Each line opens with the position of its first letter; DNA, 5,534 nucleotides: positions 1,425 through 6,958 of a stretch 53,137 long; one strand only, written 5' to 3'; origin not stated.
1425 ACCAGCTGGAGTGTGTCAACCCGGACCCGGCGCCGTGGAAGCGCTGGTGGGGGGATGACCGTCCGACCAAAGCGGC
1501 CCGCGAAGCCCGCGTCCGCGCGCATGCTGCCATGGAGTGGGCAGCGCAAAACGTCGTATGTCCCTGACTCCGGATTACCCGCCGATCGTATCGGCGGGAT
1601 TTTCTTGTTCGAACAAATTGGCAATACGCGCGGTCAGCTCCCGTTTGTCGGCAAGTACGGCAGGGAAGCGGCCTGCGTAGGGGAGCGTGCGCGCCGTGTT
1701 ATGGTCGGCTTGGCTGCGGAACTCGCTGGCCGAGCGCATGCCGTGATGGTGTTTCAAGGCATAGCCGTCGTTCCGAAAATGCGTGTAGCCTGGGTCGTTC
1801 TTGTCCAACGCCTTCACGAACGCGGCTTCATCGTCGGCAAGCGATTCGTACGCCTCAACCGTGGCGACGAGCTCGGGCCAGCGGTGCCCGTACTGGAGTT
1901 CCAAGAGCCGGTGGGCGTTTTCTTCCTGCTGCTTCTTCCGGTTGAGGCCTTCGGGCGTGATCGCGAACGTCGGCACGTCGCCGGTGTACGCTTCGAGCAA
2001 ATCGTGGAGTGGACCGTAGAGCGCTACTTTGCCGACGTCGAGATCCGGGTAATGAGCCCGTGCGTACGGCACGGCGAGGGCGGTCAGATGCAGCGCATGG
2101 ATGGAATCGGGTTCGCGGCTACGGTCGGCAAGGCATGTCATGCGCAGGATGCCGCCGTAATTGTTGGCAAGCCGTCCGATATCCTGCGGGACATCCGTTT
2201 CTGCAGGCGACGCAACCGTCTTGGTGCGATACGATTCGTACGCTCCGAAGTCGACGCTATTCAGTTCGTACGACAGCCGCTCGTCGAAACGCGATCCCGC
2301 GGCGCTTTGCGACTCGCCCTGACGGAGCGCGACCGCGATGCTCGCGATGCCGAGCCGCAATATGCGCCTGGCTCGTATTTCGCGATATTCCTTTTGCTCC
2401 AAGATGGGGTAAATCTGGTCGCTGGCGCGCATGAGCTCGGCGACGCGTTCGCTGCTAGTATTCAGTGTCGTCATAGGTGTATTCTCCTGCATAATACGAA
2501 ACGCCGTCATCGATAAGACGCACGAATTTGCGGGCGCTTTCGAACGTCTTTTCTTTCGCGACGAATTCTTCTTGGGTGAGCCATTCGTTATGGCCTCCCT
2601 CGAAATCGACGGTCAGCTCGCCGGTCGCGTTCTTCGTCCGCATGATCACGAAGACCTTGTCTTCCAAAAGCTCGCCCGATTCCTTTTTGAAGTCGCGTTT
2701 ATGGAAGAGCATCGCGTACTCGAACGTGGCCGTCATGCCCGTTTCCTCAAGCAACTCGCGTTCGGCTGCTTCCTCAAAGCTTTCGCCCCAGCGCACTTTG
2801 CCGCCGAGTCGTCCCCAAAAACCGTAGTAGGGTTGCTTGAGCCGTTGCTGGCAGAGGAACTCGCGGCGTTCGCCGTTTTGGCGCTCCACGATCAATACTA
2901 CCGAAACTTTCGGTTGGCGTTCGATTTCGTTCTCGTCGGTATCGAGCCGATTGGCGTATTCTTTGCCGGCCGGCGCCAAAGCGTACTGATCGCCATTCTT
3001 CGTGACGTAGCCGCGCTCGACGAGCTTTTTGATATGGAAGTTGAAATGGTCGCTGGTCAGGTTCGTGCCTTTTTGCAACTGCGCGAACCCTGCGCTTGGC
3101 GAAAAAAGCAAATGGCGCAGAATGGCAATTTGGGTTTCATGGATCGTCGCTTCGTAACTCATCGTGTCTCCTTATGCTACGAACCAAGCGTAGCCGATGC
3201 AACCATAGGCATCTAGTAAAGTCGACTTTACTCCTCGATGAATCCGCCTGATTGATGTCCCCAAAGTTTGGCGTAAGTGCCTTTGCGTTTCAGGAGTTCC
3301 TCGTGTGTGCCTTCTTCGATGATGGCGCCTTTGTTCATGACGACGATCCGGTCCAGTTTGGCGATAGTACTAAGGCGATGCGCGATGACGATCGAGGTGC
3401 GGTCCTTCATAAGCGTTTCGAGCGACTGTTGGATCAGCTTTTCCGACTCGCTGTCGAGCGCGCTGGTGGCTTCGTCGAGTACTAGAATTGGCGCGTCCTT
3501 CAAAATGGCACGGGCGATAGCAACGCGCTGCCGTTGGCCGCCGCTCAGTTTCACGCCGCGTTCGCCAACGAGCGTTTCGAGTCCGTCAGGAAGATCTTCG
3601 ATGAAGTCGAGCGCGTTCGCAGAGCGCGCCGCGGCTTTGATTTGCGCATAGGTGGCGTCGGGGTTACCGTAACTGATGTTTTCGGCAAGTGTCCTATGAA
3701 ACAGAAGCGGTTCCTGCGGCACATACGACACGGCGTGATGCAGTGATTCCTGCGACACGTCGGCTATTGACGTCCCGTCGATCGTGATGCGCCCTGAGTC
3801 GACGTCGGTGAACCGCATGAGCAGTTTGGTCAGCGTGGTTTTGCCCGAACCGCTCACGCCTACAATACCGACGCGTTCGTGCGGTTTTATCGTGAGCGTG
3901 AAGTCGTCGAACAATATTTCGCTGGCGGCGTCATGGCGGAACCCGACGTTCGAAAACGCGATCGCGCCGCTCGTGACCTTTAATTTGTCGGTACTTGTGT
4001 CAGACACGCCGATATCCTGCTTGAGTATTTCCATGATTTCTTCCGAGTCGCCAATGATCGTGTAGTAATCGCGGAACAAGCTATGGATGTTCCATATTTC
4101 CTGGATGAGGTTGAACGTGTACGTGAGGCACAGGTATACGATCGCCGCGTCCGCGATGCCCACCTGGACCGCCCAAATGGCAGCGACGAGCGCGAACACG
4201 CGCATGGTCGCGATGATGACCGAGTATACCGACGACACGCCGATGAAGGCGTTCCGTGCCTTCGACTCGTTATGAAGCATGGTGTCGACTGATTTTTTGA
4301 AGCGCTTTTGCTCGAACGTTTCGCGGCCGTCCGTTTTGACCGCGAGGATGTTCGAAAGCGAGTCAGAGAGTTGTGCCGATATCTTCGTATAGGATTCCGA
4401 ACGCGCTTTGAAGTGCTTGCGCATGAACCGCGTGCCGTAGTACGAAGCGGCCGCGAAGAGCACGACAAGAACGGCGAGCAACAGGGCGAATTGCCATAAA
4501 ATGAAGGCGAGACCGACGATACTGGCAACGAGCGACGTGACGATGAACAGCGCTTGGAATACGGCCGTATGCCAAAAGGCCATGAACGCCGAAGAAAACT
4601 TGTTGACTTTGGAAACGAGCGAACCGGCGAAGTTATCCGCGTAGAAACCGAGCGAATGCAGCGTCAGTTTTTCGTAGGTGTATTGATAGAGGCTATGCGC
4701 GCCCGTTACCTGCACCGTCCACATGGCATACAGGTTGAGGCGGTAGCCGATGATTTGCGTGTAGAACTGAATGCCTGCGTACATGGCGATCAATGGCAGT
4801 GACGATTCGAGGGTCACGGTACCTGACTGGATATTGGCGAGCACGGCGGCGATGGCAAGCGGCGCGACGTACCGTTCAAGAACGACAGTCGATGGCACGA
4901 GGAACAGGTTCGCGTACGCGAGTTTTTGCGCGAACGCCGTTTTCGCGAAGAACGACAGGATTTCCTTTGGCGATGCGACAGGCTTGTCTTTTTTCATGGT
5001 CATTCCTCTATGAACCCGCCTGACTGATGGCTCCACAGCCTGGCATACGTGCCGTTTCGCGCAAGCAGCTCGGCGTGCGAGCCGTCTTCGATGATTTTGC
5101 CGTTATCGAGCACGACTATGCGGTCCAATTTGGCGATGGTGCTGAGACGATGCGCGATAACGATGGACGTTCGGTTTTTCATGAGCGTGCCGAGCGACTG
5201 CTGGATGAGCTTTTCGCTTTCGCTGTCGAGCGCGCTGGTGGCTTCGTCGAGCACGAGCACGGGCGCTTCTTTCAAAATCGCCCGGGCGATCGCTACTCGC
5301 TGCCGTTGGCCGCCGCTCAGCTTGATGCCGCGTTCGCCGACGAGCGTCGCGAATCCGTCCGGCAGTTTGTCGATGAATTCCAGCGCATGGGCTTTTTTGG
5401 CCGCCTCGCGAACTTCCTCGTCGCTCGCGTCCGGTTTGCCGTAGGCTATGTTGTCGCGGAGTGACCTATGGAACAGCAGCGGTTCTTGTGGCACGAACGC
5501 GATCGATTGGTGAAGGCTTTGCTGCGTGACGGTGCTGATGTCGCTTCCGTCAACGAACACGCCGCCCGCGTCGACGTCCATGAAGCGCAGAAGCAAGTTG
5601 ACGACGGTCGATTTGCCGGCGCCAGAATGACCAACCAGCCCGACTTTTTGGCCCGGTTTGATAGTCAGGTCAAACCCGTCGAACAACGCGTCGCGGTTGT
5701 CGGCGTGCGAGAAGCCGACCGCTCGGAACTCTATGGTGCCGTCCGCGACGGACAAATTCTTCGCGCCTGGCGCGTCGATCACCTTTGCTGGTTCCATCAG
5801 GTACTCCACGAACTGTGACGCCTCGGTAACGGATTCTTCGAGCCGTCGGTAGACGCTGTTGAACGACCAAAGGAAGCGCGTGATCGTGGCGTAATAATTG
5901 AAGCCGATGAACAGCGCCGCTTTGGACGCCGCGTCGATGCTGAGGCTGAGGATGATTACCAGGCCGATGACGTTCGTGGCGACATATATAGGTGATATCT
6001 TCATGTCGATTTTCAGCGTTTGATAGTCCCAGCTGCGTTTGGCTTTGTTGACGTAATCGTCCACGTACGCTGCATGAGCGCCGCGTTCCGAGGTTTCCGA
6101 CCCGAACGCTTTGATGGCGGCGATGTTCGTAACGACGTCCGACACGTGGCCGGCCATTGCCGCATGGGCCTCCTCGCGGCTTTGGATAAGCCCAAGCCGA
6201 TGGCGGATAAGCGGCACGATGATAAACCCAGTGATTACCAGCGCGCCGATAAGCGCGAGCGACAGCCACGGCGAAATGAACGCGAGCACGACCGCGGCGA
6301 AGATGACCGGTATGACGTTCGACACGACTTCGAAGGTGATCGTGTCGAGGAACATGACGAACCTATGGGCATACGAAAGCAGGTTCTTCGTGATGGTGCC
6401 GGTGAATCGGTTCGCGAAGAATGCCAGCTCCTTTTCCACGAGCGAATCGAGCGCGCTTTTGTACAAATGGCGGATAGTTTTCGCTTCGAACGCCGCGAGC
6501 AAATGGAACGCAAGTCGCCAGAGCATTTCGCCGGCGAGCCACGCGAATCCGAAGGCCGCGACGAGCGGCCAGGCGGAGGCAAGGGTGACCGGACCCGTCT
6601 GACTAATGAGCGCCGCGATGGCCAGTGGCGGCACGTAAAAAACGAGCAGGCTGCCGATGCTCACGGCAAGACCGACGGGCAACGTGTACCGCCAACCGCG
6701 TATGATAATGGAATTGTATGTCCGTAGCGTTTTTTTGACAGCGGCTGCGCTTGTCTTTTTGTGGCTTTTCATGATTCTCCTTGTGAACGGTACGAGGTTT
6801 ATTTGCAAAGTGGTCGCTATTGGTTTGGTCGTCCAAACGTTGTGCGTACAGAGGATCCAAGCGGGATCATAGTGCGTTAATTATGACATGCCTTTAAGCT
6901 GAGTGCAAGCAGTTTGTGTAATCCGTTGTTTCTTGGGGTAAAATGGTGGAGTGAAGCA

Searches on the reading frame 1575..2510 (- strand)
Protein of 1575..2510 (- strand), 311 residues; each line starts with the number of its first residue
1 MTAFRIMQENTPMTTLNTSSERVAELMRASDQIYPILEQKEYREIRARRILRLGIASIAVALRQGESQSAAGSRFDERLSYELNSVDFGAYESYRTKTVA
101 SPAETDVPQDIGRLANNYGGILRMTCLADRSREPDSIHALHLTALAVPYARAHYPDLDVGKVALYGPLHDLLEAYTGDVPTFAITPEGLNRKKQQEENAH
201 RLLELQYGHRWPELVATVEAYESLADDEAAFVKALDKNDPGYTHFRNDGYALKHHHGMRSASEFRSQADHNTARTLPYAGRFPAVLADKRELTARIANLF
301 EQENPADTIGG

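Call 5: search_protein_families(library=pfam, max_evalue=0.001, proteins=[window:1575-2510:-])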
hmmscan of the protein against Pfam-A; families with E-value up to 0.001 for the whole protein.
window:1575-2510:- (311 aa): 1 family
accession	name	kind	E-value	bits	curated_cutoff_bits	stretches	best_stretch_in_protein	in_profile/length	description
PF13023.12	HD_3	-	2.7e-14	53.9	22.5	1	122-266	8-152/165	HD domain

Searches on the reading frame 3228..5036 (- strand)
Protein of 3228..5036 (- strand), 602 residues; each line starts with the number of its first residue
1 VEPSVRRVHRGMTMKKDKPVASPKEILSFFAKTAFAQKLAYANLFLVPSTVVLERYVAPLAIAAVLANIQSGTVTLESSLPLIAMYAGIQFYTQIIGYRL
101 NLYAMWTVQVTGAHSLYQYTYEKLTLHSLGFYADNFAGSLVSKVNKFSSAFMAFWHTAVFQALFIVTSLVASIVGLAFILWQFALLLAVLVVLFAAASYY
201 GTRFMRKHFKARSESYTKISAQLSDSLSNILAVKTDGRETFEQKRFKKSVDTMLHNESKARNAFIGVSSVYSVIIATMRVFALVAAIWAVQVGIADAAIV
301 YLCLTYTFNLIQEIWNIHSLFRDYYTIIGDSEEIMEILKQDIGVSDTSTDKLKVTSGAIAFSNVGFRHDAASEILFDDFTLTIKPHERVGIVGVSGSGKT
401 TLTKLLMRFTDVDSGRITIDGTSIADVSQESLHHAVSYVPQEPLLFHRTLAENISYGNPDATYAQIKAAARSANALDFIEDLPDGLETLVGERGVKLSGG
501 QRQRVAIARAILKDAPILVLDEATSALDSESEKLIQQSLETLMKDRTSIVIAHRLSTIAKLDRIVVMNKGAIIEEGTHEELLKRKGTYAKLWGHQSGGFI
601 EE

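Call 5: search_protein_families(library=pfam, max_evalue=0.001, proteins=[window:3228-5036:-])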
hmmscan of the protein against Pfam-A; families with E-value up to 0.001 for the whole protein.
window:3228-5036:- (602 aa): 3 families
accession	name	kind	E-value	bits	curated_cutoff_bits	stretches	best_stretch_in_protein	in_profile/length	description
PF00005.33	ABC_tran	-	2.8e-32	112.6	25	1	377-525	2-137/137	ABC transporter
PF00664.28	ABC_membrane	-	2.2e-17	64.1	28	1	81-306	41-266/274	ABC transporter transmembrane region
PF02463.25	SMC_N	-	8.1e-09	35.7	40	1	215-568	135-212/220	RecF/RecN/SMC N terminal domain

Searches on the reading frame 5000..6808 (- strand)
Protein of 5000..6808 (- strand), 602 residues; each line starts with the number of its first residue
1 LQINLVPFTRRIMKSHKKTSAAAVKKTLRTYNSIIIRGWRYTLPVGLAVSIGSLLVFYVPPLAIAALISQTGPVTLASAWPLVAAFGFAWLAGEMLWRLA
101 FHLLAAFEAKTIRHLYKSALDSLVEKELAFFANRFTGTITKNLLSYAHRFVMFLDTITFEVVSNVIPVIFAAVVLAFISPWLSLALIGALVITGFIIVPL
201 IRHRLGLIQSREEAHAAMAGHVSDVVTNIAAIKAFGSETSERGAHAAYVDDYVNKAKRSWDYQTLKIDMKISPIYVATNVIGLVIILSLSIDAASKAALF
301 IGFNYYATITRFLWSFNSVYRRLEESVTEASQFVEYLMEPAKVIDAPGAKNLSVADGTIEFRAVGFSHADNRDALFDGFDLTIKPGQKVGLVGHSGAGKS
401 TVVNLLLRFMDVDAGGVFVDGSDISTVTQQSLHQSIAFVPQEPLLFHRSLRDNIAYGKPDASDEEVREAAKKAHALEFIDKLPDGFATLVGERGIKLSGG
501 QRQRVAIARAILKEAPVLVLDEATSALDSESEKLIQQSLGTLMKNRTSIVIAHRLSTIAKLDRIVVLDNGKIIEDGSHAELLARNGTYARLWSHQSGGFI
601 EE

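Call 5: search_protein_families(library=pfam, max_evalue=0.001, proteins=[window:5000-6808:-])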
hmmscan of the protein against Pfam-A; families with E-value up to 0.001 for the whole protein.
window:5000-6808:- (602 aa): 4 families
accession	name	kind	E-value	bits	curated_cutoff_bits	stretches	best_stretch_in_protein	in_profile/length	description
PF00005.33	ABC_tran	-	4.1e-32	112.1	25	1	377-525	2-137/137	ABC transporter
PF00664.28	ABC_membrane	-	6.5e-14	52.7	28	1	85-256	46-217/274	ABC transporter transmembrane region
PF02463.25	SMC_N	-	1.4e-07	31.6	40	1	478-566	135-210/220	RecF/RecN/SMC N terminal domain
PF13191.12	AAA_16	-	2.8e-06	28.4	32.6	1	389-540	27-157/167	AAA ATPase domain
